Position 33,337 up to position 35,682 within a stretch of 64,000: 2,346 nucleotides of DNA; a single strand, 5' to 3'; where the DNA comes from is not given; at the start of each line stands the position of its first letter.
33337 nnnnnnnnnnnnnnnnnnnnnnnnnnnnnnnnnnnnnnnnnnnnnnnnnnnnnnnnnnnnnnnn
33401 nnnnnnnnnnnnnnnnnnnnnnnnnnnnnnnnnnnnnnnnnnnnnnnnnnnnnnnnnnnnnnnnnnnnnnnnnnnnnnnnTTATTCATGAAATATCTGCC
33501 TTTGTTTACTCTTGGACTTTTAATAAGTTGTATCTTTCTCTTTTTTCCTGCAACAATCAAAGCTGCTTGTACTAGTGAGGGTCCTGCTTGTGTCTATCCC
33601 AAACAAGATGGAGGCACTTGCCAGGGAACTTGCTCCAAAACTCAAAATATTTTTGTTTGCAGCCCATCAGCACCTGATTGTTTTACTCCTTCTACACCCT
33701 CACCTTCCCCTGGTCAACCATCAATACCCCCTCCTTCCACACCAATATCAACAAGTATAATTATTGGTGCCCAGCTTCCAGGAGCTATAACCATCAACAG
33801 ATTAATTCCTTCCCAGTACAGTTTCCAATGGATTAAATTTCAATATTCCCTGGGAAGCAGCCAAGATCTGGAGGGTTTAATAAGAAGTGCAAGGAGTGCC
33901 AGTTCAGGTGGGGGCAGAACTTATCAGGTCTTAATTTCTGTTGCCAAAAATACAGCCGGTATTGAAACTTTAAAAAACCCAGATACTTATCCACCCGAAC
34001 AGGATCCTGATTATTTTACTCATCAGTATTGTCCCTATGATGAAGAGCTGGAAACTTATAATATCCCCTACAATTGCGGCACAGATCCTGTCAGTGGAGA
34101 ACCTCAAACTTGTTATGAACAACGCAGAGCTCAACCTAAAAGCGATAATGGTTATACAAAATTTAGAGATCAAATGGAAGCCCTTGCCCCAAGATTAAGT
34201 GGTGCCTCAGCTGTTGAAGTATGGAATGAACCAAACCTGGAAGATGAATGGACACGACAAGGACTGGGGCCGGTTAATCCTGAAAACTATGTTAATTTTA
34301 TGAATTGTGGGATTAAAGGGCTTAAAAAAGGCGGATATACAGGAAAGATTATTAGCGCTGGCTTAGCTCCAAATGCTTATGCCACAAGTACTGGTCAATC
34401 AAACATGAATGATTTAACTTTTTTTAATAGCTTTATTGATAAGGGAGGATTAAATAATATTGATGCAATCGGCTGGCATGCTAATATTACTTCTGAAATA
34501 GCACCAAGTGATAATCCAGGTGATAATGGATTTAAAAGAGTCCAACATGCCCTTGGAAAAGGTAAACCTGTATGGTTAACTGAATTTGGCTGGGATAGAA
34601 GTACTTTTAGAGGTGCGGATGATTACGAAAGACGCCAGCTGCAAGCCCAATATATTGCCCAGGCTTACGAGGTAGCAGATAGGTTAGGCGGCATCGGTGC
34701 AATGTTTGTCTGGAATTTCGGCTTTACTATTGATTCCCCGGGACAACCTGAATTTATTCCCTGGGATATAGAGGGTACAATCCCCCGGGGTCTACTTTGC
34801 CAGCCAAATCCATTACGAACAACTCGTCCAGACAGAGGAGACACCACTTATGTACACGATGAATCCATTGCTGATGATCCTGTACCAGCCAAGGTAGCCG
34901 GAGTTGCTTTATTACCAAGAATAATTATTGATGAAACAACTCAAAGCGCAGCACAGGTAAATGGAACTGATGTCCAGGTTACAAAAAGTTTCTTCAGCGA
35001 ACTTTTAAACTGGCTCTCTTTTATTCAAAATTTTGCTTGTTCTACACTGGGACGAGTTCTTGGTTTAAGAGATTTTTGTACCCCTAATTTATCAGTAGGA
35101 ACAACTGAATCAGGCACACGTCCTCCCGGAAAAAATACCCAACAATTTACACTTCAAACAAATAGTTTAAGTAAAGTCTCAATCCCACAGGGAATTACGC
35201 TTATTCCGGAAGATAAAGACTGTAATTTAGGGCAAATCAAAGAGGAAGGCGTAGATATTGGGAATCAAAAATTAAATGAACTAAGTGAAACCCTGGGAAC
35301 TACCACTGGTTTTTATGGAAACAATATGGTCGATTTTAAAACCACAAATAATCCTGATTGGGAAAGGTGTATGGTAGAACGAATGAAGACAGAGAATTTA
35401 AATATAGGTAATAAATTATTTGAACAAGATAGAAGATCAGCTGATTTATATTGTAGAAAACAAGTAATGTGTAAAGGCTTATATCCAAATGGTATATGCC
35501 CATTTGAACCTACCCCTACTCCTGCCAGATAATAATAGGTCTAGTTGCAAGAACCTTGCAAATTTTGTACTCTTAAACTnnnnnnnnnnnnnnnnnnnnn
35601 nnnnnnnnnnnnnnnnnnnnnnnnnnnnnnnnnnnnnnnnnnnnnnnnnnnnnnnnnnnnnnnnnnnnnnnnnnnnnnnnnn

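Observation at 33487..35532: Secreted clan GH-A glycosidase with a Cys-rich N-module, encoded between the pilin array and VirB6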

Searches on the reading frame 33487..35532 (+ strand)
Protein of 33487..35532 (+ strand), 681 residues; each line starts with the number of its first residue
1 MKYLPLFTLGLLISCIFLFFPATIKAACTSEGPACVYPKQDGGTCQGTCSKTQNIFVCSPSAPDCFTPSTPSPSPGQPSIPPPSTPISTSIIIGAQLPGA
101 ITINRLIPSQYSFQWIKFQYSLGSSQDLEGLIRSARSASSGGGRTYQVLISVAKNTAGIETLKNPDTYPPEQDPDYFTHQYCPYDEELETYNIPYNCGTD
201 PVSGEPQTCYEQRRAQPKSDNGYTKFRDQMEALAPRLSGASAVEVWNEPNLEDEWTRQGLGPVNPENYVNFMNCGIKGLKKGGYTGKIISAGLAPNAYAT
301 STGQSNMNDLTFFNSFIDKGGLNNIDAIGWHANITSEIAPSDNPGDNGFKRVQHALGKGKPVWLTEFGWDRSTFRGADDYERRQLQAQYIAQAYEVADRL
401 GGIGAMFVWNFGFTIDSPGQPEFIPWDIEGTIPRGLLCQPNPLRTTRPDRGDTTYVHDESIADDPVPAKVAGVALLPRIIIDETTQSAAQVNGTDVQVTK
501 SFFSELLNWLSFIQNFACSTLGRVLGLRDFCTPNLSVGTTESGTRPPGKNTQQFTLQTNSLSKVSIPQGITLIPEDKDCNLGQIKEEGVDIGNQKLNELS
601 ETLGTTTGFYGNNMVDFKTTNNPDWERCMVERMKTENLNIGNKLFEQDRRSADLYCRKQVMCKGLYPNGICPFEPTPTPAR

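Call 3: search_protein_families(library=pfam, proteins=[window:33487-35532:+], max_evalue=1)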
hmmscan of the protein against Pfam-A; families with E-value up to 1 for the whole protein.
window:33487-35532:+ (681 aa): 1 family
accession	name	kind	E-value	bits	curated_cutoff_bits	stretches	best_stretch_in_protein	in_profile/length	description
PF11790.14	Glyco_hydro_cc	-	0.0096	15.9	21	1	263-404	83-203/237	Glycosyl hydrolase catalytic core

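Call 4: search_solved_structures(query=window:33487-35532:+, max_evalue=10, show_alignments=3)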
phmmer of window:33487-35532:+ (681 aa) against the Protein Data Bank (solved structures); distinct sequences matched with E-value up to 10: 9.
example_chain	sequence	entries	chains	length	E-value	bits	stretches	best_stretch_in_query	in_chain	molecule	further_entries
4zn2_A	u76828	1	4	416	0.018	16.7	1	226-378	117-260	PslG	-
5bx9_A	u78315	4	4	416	0.018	16.7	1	226-378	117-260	PslG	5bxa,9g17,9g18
4of8_A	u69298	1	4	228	0.38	12.3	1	90-142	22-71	Irregular chiasm C-roughest protein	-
5nd5_A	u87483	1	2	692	0.58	11.7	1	264-323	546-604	Transketolase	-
5nd6_A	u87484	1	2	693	0.58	11.7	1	264-323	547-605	Transketolase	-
4ekj_A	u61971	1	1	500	0.8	11.3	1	243-422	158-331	Beta-xylosidase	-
4m29_A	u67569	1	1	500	0.8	11.3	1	243-422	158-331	Beta-xylosidase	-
5hut_A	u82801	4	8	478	1.5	10.4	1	166-257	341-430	Alpha,alpha-trehalose-phosphate synthase [UDP-forming]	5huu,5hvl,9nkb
9niq_A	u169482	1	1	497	1.6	10.3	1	166-257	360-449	Alpha,alpha-trehalose-phosphate synthase [UDP-forming]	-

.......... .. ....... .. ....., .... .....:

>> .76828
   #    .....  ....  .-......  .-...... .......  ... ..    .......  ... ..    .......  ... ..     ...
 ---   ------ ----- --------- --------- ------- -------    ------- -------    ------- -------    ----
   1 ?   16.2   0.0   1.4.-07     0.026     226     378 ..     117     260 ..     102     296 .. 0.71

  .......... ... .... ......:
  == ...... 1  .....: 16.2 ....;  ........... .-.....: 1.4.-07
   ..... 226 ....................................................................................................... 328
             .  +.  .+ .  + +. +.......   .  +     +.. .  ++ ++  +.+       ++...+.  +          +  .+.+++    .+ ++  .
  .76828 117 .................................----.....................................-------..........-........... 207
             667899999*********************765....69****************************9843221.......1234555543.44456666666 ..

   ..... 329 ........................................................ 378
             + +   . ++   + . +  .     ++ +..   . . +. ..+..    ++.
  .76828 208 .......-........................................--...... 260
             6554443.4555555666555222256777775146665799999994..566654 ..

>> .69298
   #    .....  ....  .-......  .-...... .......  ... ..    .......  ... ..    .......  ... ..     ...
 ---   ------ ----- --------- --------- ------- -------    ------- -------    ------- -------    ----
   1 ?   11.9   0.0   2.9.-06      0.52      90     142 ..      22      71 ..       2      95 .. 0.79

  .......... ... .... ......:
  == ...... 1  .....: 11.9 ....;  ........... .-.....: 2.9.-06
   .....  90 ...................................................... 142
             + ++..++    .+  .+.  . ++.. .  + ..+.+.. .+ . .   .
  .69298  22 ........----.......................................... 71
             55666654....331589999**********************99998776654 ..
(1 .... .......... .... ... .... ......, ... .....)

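Call 6: find_homologous_proteins(query=window:33487-35532:+, max_evalue=0.001)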
Query window:33487-35532:+ (681 aa): 89 proteins with E <= 0.001 among 8000 candidates.
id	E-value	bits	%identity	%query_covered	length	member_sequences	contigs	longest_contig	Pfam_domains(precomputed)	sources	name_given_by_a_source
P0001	0.0e+0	1610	100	100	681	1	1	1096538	-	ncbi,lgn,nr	ncbi:MAG: hypothetical protein PHQ59_00760 [Candidatus Daviesbacteria bacterium]|nr:hypothetical pro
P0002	2.5e-266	904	59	99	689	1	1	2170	-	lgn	-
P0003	1.3e-204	700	51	99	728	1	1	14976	-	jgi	-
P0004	5.1e-189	648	47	99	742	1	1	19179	-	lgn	-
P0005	2.2e-188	646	49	93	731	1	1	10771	-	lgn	-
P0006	1.7e-182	627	52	87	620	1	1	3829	-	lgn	-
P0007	8.0e-168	578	48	86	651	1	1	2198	-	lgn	-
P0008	8.7e-155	535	45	86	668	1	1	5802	-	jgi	jgi:hypothetical protein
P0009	1.1e-148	515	45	85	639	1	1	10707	-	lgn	-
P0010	9.7e-148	512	44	88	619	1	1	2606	-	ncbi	-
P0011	1.5e-141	491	47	77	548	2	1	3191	-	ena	-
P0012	1.4e-102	363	37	86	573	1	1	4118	PF11790.15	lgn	-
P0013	2.7e-93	332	43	51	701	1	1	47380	-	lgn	-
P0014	2.2e-88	316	36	86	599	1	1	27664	-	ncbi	-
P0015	1.4e-85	306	37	85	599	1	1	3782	-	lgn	-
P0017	5.2e-54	202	30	76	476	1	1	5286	PF00150.25,PF11790.15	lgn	-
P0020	7.0e-47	178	35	49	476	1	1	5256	PF00150.25,PF11790.15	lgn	-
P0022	1.7e-45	174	47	32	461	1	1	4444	PF00150.25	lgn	-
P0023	8.4e-41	158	31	51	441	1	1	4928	PF00150.25,PF11790.15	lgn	-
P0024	3.6e-15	74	30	28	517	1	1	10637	PF00150.25,PF01476.27,PF02449.22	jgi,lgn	-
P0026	1.9e-12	65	32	28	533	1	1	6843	PF00150.25,PF01476.27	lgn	-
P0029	9.3e-11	59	28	29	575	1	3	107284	PF00150.25,PF01476.27,PF02449.22,PF23473.2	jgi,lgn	jgi:LysM repeat protein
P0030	1.8e-10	58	30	29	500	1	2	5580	PF00150.25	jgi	jgi:Cellulase (glycosyl hydrolase family 5)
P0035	9.1e-9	52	27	29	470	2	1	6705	PF00150.25,PF01476.27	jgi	-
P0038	4.7e-8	50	30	28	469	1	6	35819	PF00150.25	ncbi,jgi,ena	jgi:hypothetical protein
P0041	1.1e-7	49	29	28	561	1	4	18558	PF00150.25,PF01476.27,PF02449.22,PF23473.2,PF23472.2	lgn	-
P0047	1.1e-6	46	31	25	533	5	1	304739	PF00150.25,PF01476.27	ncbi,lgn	-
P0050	2.7e-6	44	28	29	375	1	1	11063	PF00150.25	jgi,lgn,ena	-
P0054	6.4e-6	43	29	29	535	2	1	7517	PF00150.25,PF01476.27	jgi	jgi:LysM repeat protein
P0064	3.5e-5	41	26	28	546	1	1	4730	PF11790.15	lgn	-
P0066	5.3e-5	40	28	28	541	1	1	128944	PF00150.25,PF01476.27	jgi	-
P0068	6.4e-5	40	29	28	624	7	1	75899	PF00150.25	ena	-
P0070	1.2e-4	39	29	29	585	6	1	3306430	PF00150.25,PF02449.22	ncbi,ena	-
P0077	2.3e-4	38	29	29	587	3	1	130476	PF00150.25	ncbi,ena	-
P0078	2.4e-4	38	30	24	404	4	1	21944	PF00150.25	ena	-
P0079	3.0e-4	38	26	28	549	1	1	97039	PF00150.25,PF23446.2,PF01476.27,PF23473.2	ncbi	-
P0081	3.4e-4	37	29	29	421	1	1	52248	PF00150.25,PF02449.22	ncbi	ncbi:MAG: cellulase family glycosylhydrolase [Anaerolineae bacterium]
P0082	3.7e-4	37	30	29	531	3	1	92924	PF00150.25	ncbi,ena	-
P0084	4.5e-4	37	28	26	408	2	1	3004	PF00150.25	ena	-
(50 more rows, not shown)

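Call 11: find_encoding_contigs(protein=P0013, flank=10000, max_places=3)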
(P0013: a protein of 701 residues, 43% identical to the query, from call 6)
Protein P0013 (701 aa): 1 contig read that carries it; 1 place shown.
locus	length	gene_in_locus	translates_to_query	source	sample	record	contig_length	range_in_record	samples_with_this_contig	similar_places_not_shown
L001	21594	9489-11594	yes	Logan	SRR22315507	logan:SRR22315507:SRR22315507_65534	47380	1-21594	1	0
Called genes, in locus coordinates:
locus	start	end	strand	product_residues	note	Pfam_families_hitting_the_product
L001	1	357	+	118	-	?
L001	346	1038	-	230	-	PF18912:DZR_2 (weak), PF00156:Pribosyltran (weak)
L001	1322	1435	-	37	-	-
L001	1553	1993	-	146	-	PF01668:SmpB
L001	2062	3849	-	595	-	-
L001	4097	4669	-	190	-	-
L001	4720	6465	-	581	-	PF08486:SpoIID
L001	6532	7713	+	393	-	PF18895:T4SS_pilin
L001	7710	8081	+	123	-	PF18895:T4SS_pilin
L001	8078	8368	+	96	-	-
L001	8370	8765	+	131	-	PF18895:T4SS_pilin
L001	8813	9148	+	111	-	PF18895:T4SS_pilin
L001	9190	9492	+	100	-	PF18895:T4SS_pilin (weak)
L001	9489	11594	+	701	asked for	-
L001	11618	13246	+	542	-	-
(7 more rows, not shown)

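Call 12: find_encoding_contigs(protein=P0014, flank=10000, max_places=3)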
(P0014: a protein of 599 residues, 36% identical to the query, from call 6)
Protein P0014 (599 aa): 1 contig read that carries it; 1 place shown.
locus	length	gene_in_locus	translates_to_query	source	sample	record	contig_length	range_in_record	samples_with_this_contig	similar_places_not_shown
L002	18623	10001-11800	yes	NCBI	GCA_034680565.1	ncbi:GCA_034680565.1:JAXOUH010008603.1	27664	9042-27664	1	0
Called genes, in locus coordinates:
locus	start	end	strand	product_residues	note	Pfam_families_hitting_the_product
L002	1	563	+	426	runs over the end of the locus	PF00486:Trans_reg_C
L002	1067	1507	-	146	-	PF01668:SmpB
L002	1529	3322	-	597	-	-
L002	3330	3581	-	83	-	PF18901:DUF5657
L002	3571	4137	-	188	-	-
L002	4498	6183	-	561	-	PF08486:SpoIID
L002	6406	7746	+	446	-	PF13620:CarboxypepD_reg (weak)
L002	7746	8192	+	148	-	PF18895:T4SS_pilin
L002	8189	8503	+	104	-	PF18895:T4SS_pilin (weak)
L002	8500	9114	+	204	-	PF18895:T4SS_pilin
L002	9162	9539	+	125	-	PF18895:T4SS_pilin (weak)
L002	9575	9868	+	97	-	PF18895:T4SS_pilin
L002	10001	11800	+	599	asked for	-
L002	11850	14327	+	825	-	-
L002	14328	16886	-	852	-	-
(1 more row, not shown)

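Call 20: search_protein_families(library=ncbifam, proteins=[window:33487-35532:+], max_evalue=1)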
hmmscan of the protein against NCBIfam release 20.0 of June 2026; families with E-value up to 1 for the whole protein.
window:33487-35532:+ (681 aa): 0 families

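Call 23: find_encoding_contigs(protein=P0004, flank=10000, max_places=2)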
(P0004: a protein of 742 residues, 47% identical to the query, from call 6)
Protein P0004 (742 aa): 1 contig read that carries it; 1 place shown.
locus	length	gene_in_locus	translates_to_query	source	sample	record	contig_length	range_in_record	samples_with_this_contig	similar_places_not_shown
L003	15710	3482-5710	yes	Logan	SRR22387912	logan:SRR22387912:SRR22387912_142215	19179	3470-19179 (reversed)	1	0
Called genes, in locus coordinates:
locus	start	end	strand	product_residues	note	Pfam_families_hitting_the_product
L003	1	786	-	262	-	?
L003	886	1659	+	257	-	PF18895:T4SS_pilin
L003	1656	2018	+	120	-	PF06664:WLS-like_TM (weak), PF18895:T4SS_pilin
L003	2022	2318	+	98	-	PF18895:T4SS_pilin (weak)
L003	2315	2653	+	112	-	PF18895:T4SS_pilin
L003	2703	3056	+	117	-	PF18895:T4SS_pilin (weak)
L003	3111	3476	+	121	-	PF18895:T4SS_pilin (weak)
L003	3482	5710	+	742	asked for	-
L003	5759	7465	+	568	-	-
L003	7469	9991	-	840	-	-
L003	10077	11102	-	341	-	-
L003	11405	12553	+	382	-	PF12666:PrgI, PF13620:CarboxypepD_reg (weak)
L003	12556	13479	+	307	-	PF26593:TraC-like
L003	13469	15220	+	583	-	PF01935:DUF87, PF12846:AAA_10, PF19044:P-loop_TraG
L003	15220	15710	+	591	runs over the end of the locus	-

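Call 24: predict_structure(alignment_id=A1)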
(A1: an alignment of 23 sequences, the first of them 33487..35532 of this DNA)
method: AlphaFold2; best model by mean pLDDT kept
length: 681 residues; sequences in the alignment: 23
mean_pLDDT: 72.6   pTM: 0.66
mean pLDDT of the five models: 72.6, 69.1, 67.9, 64.8, 64.2
residues with pLDDT >= 90: 205; 70-90: 192; 50-70: 153; < 50: 131
segments of 3 or more residues with pLDDT < 50: 21-88, 442-454, 500-511, 513-518, 521-523, 525-533, 584-587, 638-643, 675-681
pLDDT, mean of each block of 10 residues (from residue 1): 73 75 38 33 39 43 37 34 41 93 79 91 95 89 83 95 74 67 90 87 89 81 95 96 97 93 95 98 97 82 76 96 97 88 73 93 96 85 87 87 93 90 90 71 40 51 65 78 77 58 40 49 45 54 61 78 73 69 52 72 70 60 67 55 57 57 65 48 33
secondary structure, 60 per line:
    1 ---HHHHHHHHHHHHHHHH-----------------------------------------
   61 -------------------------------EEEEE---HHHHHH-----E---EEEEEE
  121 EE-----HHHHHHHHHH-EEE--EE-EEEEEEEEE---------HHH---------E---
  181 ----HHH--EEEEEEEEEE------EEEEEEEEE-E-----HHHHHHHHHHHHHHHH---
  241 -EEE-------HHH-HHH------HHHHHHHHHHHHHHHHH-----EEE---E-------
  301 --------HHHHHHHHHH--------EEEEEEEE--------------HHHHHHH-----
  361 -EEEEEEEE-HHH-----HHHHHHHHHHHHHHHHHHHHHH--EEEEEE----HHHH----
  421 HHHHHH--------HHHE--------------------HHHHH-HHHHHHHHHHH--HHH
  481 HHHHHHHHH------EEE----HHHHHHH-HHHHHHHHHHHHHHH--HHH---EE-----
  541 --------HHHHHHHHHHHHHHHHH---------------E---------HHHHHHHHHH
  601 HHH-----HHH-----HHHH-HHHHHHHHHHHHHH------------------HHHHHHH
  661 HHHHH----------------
elements in order (helices of 4 or more, strands of 3 or more residues): H4-19 E92-96 H100-105 E115-122 H128-137 E139-141 E147-155 E190-199 E206-214 H222-237 E242-244 H265-281 E287-289 H309-318 E327-334 H349-355 E362-369 H379-400 E403-408 H413-416 H421-426 H459-463 H465-475 H478-489 E496-498 H503-509 H511-525 H549-565 H591-603 H617-620 H622-635 H654-665

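Call 26: fold_search(model_id=the predicted structure, library=pdb)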
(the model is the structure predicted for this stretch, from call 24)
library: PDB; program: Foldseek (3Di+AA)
matches with E <= 10: 1462; with E <= 0.001: 236
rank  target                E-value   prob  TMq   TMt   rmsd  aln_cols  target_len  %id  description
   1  5bx9                  8.5e-12  1.00  0.30  0.47   7.7       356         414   16  Structure of PslG from Pseudomonas aeruginosa (released 2015-10-07)
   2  9g17_A                8.5e-12  1.00  0.30  0.47   7.8       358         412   16  Structure of PslG with a covalently- bound pentasaccharide (released 2025-03-05)
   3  4zn2_A                1.6e-11  1.00  0.30  0.46   7.8       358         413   16  Glycosyl hydrolase from Pseudomonas aeruginosa (released 2016-01-06)
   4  5jvk_A                2.2e-09  1.00  0.27  0.37  10.7       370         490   14  Structural insights into a family 39 glycoside hydrolase from the gut symbiont Bacteroides cellulosilyticus WH2. (released 2016-12-07)
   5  8vg9                  3.5e-08  1.00  0.28  0.45   7.8       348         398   12  Crystallographic structure of Ruminococcus champanellensis xylanase (RcXyn30A) (released 2024-12-25)
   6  2gft_A                1.5e-07  1.00  0.27  0.45  12.5       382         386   10  Crystal structure of the E263A nucleophile mutant of Bacillus licheniformis endo-beta-1,4-galactanase in complex with  (released 2006-06-13)
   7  6m5z_A                2.3e-07  1.00  0.26  0.38  12.6       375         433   14  Catalytic domain of GH30 xylanase C from Talaromyces cellulolyticus (released 2021-01-20)
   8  6q6k_B                2.9e-07  1.00  0.27  0.36   9.0       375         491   10  Crystal structure of recombinant human beta-glucocerebrosidase in complex with cyclophellitol activity based probe wit (released 2019-03-27)
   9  1ur0_A                4.7e-07  1.00  0.27  0.44  12.0       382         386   11  The structure of endo-beta-1,4-galactanase from Bacillus licheniformis in complex with two oligosaccharide products. (released 2004-10-20)
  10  1ur0_B                5.0e-07  1.00  0.27  0.45  11.9       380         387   11  The structure of endo-beta-1,4-galactanase from Bacillus licheniformis in complex with two oligosaccharide products. (released 2004-10-20)
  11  7tmb_A                6.7e-07  1.00  0.25  0.42  16.5       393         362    9  Crystal Structure of N-ethylmaleimide reductase from Klebsiella pneumoniae (released 2022-02-02)
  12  3kl3_D                8.5e-07  1.00  0.25  0.42   6.7       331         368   13  Crystal structure of Ligand bound XynC (released 2010-12-08)
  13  2gqa                  1.8e-06  1.00  0.23  0.39  17.7       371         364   11  Structure of NADH-reduced SYE1, an OYE homologue from S. oneidensis (released 2006-07-25)
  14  2gou                  2.0e-06  1.00  0.24  0.40  17.9       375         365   13  Structure of wild type, oxidized SYE1, an OYE homologue from S. oneidensis (released 2006-07-25)
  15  4awu                  2.6e-06  1.00  0.25  0.43  15.9       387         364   13  Crystal structure of the oxidized Shewanella Yellow Enzyme 1 (SYE1) M25L mutant in complex with para-chlorophenol (released 2013-06-26)
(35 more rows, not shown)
